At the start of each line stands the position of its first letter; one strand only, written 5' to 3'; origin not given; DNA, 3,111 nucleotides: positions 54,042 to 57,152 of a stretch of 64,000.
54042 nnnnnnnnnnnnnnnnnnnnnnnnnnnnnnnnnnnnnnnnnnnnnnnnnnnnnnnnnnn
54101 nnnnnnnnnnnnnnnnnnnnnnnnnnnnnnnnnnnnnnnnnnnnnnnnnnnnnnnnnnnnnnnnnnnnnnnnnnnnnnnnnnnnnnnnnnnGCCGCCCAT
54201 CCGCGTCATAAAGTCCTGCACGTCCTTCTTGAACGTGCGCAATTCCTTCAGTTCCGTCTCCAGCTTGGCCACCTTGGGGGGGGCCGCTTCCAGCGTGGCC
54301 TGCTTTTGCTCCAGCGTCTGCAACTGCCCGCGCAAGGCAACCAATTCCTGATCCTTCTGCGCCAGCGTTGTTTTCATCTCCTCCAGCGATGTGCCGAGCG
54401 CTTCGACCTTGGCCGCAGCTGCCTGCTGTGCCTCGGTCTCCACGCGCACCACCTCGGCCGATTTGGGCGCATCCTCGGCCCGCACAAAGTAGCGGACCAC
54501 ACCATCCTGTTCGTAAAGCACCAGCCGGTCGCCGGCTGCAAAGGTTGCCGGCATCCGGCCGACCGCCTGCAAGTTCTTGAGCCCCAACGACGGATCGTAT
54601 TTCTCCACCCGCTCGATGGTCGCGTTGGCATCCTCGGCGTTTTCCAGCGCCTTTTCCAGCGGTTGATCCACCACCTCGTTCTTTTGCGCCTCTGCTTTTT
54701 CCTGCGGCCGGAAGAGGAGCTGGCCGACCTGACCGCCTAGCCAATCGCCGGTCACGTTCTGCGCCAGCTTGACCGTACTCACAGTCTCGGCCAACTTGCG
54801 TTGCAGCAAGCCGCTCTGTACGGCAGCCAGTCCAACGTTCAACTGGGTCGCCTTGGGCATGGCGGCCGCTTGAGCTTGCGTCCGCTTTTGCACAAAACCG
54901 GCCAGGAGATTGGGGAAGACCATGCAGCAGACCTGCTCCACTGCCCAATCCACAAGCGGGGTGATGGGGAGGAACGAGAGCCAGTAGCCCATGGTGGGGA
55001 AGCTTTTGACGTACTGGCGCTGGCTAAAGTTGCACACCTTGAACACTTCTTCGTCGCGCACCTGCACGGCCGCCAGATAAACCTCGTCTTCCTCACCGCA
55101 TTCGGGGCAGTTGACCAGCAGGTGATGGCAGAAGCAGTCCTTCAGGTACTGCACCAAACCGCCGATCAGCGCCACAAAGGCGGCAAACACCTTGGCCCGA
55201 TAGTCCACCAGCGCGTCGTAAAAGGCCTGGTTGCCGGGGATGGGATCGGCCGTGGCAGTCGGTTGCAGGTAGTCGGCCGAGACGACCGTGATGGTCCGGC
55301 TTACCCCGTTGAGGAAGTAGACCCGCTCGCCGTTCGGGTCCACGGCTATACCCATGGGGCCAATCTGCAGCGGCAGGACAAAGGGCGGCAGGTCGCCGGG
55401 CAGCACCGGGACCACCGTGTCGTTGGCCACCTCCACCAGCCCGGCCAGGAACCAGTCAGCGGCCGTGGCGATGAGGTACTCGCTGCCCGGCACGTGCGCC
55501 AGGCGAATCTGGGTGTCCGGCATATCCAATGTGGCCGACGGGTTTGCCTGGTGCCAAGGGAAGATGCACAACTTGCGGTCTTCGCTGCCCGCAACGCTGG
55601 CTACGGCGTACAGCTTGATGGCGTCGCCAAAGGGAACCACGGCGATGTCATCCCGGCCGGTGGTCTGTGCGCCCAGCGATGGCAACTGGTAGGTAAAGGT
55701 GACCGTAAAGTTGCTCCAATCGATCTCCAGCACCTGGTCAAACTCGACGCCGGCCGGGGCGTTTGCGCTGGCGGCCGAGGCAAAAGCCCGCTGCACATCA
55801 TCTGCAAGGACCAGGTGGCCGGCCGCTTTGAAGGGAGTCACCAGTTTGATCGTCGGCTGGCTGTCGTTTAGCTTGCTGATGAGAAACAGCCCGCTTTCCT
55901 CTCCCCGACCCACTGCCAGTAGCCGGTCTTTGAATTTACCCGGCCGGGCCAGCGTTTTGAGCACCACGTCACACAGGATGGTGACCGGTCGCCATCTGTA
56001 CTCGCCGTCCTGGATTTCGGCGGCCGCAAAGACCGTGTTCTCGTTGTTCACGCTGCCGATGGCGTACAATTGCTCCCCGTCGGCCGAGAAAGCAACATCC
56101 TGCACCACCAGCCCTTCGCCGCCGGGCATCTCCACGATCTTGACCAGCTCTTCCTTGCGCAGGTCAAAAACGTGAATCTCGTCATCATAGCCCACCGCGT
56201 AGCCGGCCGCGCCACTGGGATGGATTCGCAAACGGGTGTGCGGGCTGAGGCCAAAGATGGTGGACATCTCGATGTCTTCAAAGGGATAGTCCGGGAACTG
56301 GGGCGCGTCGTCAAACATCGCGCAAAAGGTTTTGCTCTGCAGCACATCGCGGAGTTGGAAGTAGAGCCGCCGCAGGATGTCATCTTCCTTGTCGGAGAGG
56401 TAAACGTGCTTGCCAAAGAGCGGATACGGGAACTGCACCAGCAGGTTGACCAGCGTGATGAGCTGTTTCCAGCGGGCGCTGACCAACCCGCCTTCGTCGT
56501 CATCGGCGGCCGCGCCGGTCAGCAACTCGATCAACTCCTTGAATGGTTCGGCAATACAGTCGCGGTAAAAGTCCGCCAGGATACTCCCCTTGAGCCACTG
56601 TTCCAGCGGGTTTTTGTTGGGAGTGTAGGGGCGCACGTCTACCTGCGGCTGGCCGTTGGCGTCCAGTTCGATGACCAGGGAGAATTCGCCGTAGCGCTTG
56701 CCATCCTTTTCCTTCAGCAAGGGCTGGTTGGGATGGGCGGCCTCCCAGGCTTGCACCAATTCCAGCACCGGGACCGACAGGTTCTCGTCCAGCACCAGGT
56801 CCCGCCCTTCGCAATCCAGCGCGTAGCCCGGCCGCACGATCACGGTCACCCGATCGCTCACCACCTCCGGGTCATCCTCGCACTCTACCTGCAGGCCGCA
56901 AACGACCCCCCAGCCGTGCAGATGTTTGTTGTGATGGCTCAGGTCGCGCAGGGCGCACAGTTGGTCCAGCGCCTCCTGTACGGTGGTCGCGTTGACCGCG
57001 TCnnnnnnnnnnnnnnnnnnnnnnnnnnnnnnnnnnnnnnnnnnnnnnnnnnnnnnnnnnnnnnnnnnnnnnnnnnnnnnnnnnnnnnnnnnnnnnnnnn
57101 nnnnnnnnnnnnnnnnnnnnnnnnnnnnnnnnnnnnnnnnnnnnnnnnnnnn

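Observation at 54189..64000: Distal (baseplate) end of a phage-tail-like contractile injection locus set among housekeeping genes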

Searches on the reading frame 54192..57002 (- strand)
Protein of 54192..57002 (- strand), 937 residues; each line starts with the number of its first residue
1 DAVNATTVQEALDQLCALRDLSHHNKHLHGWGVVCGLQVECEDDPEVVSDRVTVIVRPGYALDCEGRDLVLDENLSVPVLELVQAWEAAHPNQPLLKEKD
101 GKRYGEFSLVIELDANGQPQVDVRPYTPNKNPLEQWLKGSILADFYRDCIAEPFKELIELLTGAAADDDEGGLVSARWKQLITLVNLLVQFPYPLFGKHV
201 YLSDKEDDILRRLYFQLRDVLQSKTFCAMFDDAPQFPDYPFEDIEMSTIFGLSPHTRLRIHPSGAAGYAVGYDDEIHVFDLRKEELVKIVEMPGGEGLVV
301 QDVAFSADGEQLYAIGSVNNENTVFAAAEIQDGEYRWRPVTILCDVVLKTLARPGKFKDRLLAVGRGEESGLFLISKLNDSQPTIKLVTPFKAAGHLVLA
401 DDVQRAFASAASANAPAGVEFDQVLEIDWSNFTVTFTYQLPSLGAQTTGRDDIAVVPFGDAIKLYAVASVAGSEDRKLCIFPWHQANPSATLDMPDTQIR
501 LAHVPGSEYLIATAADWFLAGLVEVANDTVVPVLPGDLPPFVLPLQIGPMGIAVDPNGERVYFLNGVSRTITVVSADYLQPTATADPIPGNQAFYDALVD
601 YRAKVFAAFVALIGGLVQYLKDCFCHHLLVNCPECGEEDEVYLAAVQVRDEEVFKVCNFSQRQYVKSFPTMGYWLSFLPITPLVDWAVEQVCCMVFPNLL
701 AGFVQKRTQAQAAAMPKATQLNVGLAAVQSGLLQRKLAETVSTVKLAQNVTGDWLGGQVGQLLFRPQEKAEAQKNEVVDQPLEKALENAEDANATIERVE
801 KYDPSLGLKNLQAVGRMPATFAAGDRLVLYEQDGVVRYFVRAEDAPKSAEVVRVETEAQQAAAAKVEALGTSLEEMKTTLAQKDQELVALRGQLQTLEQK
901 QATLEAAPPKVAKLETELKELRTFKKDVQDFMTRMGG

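Call 61: predict_structure(alignment_id=A2)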
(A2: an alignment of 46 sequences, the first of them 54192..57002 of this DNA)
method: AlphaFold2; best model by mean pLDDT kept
length: 937 residues; sequences in the alignment: 46
mean_pLDDT: 80.2   pTM: 0.64
mean pLDDT of the five models: 80.2, 80.0, 78.0, 77.7, 77.0
residues with pLDDT >= 90: 414; 70-90: 272; 50-70: 157; < 50: 94
segments of 3 or more residues with pLDDT < 50: 1-3, 534-538, 630-634, 664-679, 708-713, 731-735, 742-768, 844-850, 907-910, 934-937
pLDDT, mean of each block of 10 residues (from residue 1): 62 63 54 68 58 85 78 91 95 92 91 89 82 55 77 82 57 87 92 84 97 91 67 89 94 95 97 95 97 93 96 96 97 95 97 88 96 94 95 96 95 88 96 97 89 92 95 91 94 92 94 94 90 50 93 96 96 94 81 91 92 82 68 57 85 73 49 46 63 63 51 57 60 49 43 37 41 89 95 93 87 84 91 95 55 61 72 78 82 79 56 59 70 49
secondary structure, 60 per line:
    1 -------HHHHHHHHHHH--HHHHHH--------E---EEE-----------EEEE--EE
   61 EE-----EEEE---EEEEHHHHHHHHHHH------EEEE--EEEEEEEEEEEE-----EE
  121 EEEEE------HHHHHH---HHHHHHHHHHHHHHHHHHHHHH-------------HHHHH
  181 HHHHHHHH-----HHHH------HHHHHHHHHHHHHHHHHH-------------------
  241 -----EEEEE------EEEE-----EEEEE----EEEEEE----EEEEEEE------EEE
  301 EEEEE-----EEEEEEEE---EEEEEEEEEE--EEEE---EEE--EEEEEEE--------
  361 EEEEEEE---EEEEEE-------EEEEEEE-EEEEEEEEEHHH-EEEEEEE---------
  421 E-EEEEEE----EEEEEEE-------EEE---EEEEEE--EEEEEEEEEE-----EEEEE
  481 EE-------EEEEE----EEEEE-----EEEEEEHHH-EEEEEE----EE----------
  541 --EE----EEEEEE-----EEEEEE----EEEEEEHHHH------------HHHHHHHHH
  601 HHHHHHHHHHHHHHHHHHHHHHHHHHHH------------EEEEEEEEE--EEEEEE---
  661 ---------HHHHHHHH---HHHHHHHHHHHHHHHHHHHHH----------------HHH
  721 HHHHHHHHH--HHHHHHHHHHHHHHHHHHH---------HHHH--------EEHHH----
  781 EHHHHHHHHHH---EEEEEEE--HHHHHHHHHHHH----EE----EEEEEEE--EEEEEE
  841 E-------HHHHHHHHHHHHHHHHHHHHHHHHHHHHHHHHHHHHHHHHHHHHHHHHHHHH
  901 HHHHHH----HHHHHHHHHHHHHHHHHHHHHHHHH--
elements in order (helices of 4 or more, strands of 3 or more residues): H8-18 H21-26 E39-41 E53-56 E59-62 E68-71 E75-78 H79-89 E96-99 E102-113 E119-125 H132-137 H141-162 H176-188 H194-197 H204-221 E246-250 E257-260 E266-270 E275-280 E285-291 E298-305 E311-318 E322-331 E334-337 E341-343 E346-352 E361-367 E371-376 E384-390 E392-400 E405-411 E423-428 E433-439 E447-449 E453-458 E461-470 E476-482 E490-494 E499-503 E509-514 E519-524 E549-554 E560-565 E570-575 H576-579 H592-628 E641-649 E652-657 H670-677 H681-701 H718-729 H732-750 H760-763 H782-791 E795-801 H804-815 E826-832 E835-841 H849-906 H911-935
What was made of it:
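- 55275..56267 (-): Fibre-position protein aa about 675-1005: seven-bladed YVTN/WD40-like beta-propeller, the most plausible ligand-binding part. AF2 pLDDT above 90 (call 61).
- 54891..55229 (-): Fibre-position protein aa about 1021-1133: conserved Cys-rich helical module (K-D-C-x-C-x6-C-x-x-C, then C1086 and CC1121-1122) flanked by hydrophobic helices. Model pLDDT 50-90 (call 61).
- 54192..54659 (-): Fibre-position protein aa 1211-1366: small alpha/beta domain followed by a long C-terminal coiled coil. AF2 model: aa 1211-1270 at pLDDT about 90, helices at aa 1278-1364 (call 61).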

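Call 64: fold_search(model_id=the predicted structure, library=pdb)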
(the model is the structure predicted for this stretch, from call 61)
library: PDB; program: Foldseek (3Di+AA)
matches with E <= 10: 1895; with E <= 0.001: 1609
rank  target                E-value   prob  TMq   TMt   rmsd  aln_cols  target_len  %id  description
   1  5yzv_B                2.5e-13  1.00  0.27  0.80   4.1       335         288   14  Biophysical and structural characterization of the thermostable WD40 domain of a prokaryotic protein, Thermomonospora  (released 2018-10-03)
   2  7mq8_LS               3.3e-13  1.00  0.26  0.51  31.6       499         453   13  Cryo-EM structure of the human SSU processome, state pre-A1 (released 2021-09-22)
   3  9p86_B                4.3e-13  1.00  0.27  0.69  18.6       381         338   13  NTSR1-G11-NTS(8-13) Complex in the Canonical, AHD Open State (C-Open-Apo) (released 2026-03-25)
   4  7big_A                5.0e-13  1.00  0.26  0.77   4.4       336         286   14  Crystal structure of v13WRAP-T, a 7-bladed designer protein (released 2021-09-22)
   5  7dhi_B                6.1e-13  1.00  0.27  0.69  18.4       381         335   14  Cryo-EM structure of the partial agonist salbutamol-bound beta2 adrenergic receptor-Gs protein complex. (released 2020-12-16)
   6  8z68_B                6.1e-13  1.00  0.27  0.68  18.5       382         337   12  Cryo-EM structure of the hGPR68-Gs complex in pH6.8 (released 2025-04-23)
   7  5yzv_C                7.1e-13  1.00  0.26  0.76   5.4       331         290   15  Biophysical and structural characterization of the thermostable WD40 domain of a prokaryotic protein, Thermomonospora  (released 2018-10-03)
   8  7t6t_B                7.5e-13  1.00  0.27  0.70  18.5       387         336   13  Structure of the human FPR1-Gi complex with fMLFII (released 2022-03-30)
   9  7seu_D                9.2e-13  1.00  0.29  0.79   3.5       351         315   12  Crystal structure of E coli contaminant protein YncE co-purified with a plant protein (released 2022-04-20)
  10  9ppw_C                9.7e-13  1.00  0.27  0.70  18.0       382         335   12  CryoEM structure of delta opioid receptor bound to G proteins and Naltrindole (released 2026-03-04)
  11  9kft_B                1.0e-12  1.00  0.27  0.69  17.3       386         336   14  Cryo-EM structure of the fMLFC-FPR1-Gi complex (released 2025-11-12)
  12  7mqa_LJ               1.0e-12  1.00  0.26  0.50  19.7       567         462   11  Cryo-EM structure of the human SSU processome, state post-A1 (released 2021-09-22)
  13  9ppz_C                1.2e-12  1.00  0.27  0.71  16.7       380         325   12  CryoEM structure of delta opioid receptor bound to G proteins and SNC80 (released 2026-03-04)
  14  9xqc_C                1.3e-12  1.00  0.26  0.67  18.9       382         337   13  A composite Cryo-EM structure of GPR75 (released 2026-02-04)
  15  8qo9_w                1.4e-12  1.00  0.26  0.46  22.4       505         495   12  Cryo-EM structure of a human spliceosomal B complex protomer (released 2024-01-24)
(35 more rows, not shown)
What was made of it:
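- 55275..56267 (-): Foldseek target-normalised TM about 0.8 to WD40 and YncE propellers (call 64).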

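Call 75: search_solved_structures(query=A2, max_evalue=1, show_alignments=2)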
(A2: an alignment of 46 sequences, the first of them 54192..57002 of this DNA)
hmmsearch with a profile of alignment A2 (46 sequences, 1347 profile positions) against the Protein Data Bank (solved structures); distinct sequences matched with E-value up to 1: 59.
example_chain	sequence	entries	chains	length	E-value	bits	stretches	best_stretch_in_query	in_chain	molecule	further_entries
1l0q_A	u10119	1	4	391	1.1e-12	49.3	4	917-995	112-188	Surface layer protein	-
5c2v_B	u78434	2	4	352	2.1e-05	25.2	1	927-998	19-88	HYDRAZINE SYNTHASE BETA SUBUNIT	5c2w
9rgy_A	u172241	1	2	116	0.026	15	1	1254-1332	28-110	sc-apCC3-CW-0NTT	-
9rgx_A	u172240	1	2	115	0.036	14.5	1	1250-1332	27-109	sc-apCC3-ACW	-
8qox_B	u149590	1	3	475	0.037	14.5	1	1258-1330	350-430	Conserved membrane protein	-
8a3w_Sg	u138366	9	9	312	0.049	14.1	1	693-738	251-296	Small ribosomal subunit protein RACK1 | Guanine nucleotide-binding protein subunit beta-like protein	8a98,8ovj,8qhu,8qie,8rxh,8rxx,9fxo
1jmx_B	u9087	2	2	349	0.059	13.8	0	933-1005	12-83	Amine Dehydrogenase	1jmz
3edv_A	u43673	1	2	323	0.063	13.7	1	1161-1327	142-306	Spectrin beta chain, brain 1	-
5t2a_7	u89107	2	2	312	0.076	13.4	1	692-738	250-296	RACK1 | LACK1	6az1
9rgv_A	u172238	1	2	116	0.11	12.9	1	1250-1332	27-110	sc-apCC3-CW1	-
2e7s_A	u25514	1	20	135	0.12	12.8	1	1256-1328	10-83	Rab guanine nucleotide exchange factor SEC2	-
28jc_C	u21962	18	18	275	0.12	12.8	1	973-1048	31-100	DNA-directed RNA polymerase II subunit RPB3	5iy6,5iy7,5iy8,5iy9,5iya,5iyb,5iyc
2wpr_A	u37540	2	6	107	0.12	12.7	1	1253-1332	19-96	TRIMERIC AUTOTRANSPORTER ADHESIN FRAGMENT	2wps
8xrj_C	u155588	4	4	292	0.13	12.7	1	972-1048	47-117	DNA-directed RNA polymerase II subunit RPB3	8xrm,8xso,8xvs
6eup_A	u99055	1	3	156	0.15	12.5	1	1229-1330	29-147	Adhesin A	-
8ims_B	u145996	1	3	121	0.83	10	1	1270-1336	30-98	E3 ubiquitin-protein ligase TRAF7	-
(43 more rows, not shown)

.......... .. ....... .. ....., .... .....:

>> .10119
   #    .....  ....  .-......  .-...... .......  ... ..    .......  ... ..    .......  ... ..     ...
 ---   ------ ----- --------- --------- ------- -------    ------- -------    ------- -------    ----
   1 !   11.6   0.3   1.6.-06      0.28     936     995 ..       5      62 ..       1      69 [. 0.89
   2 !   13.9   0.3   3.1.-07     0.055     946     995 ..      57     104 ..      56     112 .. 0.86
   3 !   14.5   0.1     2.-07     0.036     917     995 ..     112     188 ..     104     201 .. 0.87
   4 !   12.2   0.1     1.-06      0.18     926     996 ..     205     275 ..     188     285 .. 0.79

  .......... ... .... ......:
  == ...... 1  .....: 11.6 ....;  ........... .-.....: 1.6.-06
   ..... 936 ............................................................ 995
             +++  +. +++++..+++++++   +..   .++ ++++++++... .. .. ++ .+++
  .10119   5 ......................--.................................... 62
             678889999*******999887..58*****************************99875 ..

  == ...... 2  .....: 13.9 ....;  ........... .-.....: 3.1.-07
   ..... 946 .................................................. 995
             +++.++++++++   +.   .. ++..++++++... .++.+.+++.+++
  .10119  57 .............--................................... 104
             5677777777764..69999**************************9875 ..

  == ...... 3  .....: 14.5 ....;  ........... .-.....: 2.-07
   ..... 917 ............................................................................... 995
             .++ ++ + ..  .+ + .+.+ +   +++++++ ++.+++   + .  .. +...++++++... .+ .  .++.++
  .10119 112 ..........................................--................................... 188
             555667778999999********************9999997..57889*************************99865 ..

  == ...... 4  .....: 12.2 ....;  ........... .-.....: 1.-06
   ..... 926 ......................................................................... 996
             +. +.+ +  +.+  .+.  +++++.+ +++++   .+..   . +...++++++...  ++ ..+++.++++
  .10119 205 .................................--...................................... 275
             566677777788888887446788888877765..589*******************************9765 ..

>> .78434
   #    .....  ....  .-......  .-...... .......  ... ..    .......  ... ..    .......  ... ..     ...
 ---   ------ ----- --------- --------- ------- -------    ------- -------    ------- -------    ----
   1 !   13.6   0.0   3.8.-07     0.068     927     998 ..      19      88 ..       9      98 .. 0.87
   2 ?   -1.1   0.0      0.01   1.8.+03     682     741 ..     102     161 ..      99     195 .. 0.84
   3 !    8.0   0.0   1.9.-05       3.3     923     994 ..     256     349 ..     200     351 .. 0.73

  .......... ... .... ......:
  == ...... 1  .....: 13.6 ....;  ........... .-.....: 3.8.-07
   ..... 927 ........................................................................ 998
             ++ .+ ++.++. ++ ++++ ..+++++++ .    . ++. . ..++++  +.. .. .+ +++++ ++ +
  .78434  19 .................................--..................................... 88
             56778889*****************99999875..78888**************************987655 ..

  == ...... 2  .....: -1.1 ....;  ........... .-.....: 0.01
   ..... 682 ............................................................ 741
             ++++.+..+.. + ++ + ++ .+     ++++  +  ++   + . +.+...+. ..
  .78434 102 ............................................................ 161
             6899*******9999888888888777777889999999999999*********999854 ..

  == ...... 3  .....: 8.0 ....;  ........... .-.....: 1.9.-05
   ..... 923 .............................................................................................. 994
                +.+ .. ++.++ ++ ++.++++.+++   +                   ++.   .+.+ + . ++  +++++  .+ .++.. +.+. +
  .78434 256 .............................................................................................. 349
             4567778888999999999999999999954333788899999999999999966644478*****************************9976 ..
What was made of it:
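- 55275..56267 (-): Family profile against S-layer YVTN protein 1l0q at 1.1e-12 (call 75).
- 54192..54659 (-): Weak coiled-coil matches (call 75).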
